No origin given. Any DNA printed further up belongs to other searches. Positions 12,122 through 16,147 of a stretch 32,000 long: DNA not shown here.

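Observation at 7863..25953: Complete type 2 BREX (Pgl-type) operon with an XRE gene fused to its 5' end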

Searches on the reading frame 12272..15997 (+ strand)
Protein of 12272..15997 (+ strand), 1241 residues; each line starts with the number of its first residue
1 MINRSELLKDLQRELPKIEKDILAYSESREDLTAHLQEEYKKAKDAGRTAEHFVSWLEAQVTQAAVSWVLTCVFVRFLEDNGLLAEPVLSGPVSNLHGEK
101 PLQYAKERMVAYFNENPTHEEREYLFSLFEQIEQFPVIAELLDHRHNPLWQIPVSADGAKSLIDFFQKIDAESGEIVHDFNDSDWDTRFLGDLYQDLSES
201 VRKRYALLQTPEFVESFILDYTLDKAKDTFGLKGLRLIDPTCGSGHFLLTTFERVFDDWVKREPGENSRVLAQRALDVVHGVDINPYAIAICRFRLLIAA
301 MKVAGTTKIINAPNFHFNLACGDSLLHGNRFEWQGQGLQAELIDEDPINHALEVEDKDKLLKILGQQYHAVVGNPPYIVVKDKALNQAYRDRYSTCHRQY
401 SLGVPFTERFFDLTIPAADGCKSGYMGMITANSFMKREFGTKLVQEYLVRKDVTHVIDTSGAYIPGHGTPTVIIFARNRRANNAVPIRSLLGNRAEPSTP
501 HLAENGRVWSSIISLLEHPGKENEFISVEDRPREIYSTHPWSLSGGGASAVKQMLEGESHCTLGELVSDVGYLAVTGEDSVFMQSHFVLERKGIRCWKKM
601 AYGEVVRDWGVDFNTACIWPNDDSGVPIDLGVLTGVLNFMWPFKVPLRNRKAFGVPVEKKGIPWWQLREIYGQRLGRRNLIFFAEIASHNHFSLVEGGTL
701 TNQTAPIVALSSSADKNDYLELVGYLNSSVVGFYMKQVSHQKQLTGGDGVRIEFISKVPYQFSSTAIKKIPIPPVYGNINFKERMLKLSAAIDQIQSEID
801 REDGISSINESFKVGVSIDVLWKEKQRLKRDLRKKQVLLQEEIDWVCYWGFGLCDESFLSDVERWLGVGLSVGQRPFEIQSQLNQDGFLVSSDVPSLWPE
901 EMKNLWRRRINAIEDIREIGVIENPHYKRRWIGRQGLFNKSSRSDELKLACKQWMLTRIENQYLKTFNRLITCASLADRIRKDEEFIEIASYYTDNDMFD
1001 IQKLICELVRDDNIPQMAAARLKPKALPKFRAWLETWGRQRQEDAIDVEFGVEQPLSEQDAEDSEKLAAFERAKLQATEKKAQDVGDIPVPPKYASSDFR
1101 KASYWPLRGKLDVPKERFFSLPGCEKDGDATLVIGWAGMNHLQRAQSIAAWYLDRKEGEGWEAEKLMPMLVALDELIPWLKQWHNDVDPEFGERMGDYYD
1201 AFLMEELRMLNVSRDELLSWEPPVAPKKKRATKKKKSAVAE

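Call 6: search_protein_families(library=padloc, proteins=[window:12272-15997:+])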
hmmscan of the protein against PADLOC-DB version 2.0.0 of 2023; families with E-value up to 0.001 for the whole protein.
window:12272-15997:+ (1241 aa): 36 families (the best 25 are shown)
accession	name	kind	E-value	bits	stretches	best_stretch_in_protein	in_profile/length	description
PDLC02529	PglX|PglXI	-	0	1328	1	1-1234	1-1188/1189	PglX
PDLC03617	REase_MTase_IIG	-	1.7e-240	799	2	4-1046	4-1032/1183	Type IIG restriction enzyme-methyltransferase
PDLC02536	PglX|PglXI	-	1.6e-153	510.3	1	681-1230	25-560/560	PglX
PDLC03335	MTase_II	-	2e-19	67.7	1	186-461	59-286/607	Type II methyltransferase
PDLC03313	MTase_II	-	1.9e-17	61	2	355-458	132-231/563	Type II methyltransferase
PDLC03604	REase_MTase_IIG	-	2.3e-17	60.4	1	196-482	348-651/1011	Type IIG restriction enzyme-methyltransferase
PDLC03612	REase_MTase_IIG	-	1.6e-13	47.7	0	368-461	807-896/1247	Type IIG restriction enzyme-methyltransferase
PDLC02521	PglX|PglXI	-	9.9e-13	44.9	2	359-459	473-567/1174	PglX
PDLC02525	PglX|PglXI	-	2.1e-12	44.5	2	341-448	432-530/607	PglX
PDLC03630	REase_MTase_IIG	-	2.9e-10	36.6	1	192-300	356-470/1100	Type IIG restriction enzyme-methyltransferase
PDLC03601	REase_MTase_IIG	-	3.5e-10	36.4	1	232-326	458-557/1110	Type IIG restriction enzyme-methyltransferase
PDLC02528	PglX|PglXI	-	9.5e-10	34.9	1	232-335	289-390/1125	PglX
PDLC03250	MTase_II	-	1.7e-09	35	1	175-261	130-218/775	Type II methyltransferase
PDLC03600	REase_MTase_IIG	-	3e-09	33.4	1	235-301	302-367/1205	Type IIG restriction enzyme-methyltransferase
PDLC03348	MTase_II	-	6.5e-09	32.9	1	193-305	207-318/727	Type II methyltransferase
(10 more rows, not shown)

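Call 7: search_protein_families(library=pfam, proteins=[window:12272-15997:+])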
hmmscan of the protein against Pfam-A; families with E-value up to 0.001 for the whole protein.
window:12272-15997:+ (1241 aa): 5 families
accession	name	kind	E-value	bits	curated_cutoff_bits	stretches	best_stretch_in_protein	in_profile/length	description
PF22654.1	DUF7008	-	3e-105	352.7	42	1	837-1230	2-367/368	Domain of unknown function (DUF7008)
PF07669.17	Eco57I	-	6e-18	66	25.3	1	279-459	3-165/171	Eco57I restriction-modification methylase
PF20473.4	MmeI_Mtase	-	1.2e-07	31.6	27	1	232-387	18-155/259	MmeI, DNA-methyltransferase domain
PF02384.22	N6_Mtase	-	4.4e-05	23.4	20.4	1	234-479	47-234/311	N-6 DNA Methylase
PF12950.13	TaqI_C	-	9.6e-05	23.1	26.5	1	668-742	34-101/118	TaqI-like C-terminal specificity domain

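Call 52: search_protein_families(library=ncbifam, proteins=[window:12272-15997:+], max_evalue=0.00001)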
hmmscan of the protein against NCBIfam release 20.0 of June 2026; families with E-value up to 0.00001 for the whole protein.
window:12272-15997:+ (1241 aa): 4 families
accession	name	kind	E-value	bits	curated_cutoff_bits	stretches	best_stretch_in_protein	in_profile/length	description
NF033451.1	BREX_2_MTaseX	equivalog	0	1270.8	400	1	6-1224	1-1182/1185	BREX-2 system adenine-specific DNA-methyltransferase PglX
NF033452.1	BREX_1_MTaseX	exception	1.9e-16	59.2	500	1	358-468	498-603/1210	BREX-1 system adenine-specific DNA-methyltransferase PglX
NF033455.1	BREX_6_MTaseX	exception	2e-09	35.6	900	1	231-307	326-407/1319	BREX-6 system adenine-specific DNA-methyltransferase PglX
NF033454.1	BREX_5_MTaseX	exception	6.3e-08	30.7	900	1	225-302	293-370/1404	BREX-5 system adenine-specific DNA-methyltransferase PglX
